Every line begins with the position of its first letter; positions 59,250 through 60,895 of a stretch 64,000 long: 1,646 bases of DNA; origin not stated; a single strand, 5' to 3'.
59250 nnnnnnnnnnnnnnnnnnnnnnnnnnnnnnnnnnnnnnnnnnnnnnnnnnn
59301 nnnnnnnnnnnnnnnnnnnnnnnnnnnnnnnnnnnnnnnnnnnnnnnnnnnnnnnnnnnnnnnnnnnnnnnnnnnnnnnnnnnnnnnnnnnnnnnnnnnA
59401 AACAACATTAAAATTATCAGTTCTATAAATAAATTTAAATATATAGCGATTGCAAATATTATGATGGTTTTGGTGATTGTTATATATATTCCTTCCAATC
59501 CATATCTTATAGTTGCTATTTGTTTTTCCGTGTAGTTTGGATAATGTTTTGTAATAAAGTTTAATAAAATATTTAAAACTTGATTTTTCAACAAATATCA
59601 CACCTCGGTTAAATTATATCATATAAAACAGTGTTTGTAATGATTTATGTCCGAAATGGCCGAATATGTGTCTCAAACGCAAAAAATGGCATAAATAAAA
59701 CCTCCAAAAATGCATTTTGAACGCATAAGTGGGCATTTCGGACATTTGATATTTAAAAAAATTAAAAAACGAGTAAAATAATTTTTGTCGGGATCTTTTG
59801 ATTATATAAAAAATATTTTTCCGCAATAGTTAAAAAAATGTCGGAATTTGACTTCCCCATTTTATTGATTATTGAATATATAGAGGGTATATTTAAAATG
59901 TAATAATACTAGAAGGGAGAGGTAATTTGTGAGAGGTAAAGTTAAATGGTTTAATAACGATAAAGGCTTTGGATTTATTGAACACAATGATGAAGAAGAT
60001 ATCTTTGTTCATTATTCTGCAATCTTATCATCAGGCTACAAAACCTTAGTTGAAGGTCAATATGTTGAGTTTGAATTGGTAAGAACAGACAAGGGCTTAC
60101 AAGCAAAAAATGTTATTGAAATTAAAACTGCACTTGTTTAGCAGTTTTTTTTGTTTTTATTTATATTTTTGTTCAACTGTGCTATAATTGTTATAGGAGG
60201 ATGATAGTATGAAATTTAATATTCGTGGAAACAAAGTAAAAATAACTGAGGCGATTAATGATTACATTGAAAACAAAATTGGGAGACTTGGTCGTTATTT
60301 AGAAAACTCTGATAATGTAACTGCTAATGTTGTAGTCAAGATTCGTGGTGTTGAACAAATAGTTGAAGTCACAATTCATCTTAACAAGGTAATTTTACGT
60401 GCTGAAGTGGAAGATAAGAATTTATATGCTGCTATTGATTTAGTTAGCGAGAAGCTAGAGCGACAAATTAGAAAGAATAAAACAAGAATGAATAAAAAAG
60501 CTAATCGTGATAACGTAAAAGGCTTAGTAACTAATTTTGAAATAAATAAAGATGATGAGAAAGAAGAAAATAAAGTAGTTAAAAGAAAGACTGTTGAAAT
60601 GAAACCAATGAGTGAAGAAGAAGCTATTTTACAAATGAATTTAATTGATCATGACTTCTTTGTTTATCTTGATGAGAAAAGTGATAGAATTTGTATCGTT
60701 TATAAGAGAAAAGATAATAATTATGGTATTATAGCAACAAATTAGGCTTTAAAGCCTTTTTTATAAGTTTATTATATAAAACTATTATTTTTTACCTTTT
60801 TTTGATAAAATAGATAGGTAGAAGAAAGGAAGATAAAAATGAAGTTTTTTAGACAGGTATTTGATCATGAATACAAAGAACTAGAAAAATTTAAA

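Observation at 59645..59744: Divergent pair of direct-repeat operators resembling the agr P2/P3 architecture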

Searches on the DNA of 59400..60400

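Call 19: search_rna_families(source=window, start=59400, end=60400, threshold=evalue, max_evalue=5)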
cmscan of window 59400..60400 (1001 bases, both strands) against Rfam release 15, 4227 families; matches with E-value up to 5: 7.
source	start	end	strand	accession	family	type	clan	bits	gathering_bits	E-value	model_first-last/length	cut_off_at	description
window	59596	59686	+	RF03020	RT-17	Gene; sRNA;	-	19.4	40.4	0.77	1-95/95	no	RT-17 RNA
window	59440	59488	+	RF04103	mir-8356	Gene; miRNA;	-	17.3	70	3.5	1-65/65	no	mir-8356 microRNA precursor family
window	60026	60155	+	RF00022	GcvB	Gene;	-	17.1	42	0.35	1-204/204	no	GcvB RNA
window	60128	60159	-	RF01726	SAM-II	Cis-reg; riboswitch;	-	16.3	44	4.2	1-60/60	no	SAM-II riboswitch aptamer (SAM-II long loop)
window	59972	60018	+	RF01407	STnc560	Gene; sRNA;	-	15.7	55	1.2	1-214/214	no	STnc560 Hfq binding RNA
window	59948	60022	-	RF02108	DLEU2_4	Gene; lncRNA;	-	15.4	40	2.9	1-58/58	no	Deleted in lymphocytic leukemia 2 conserved region 4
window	59996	60073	+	RF01766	cspA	Cis-reg; thermoregulator;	-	13.9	78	0.52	243-320/428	no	cspA thermoregulator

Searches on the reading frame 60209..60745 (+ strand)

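Call 8: search_protein_families(library=pfam, proteins=[window:60209-60745:+], max_evalue=0.01)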
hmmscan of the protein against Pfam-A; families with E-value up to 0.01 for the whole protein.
window:60209-60745:+ (178 aa): 2 families
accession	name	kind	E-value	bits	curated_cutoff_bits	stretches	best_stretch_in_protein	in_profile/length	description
PF16321.10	Ribosom_S30AE_C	-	7.9e-26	90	25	1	119-174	2-57/57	Sigma 54 modulation/S30EA ribosomal protein C terminus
PF02482.25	Ribosomal_S30AE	-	9.3e-25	87.6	23.7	1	4-94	2-87/88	Sigma 54 modulation protein / S30EA ribosomal protein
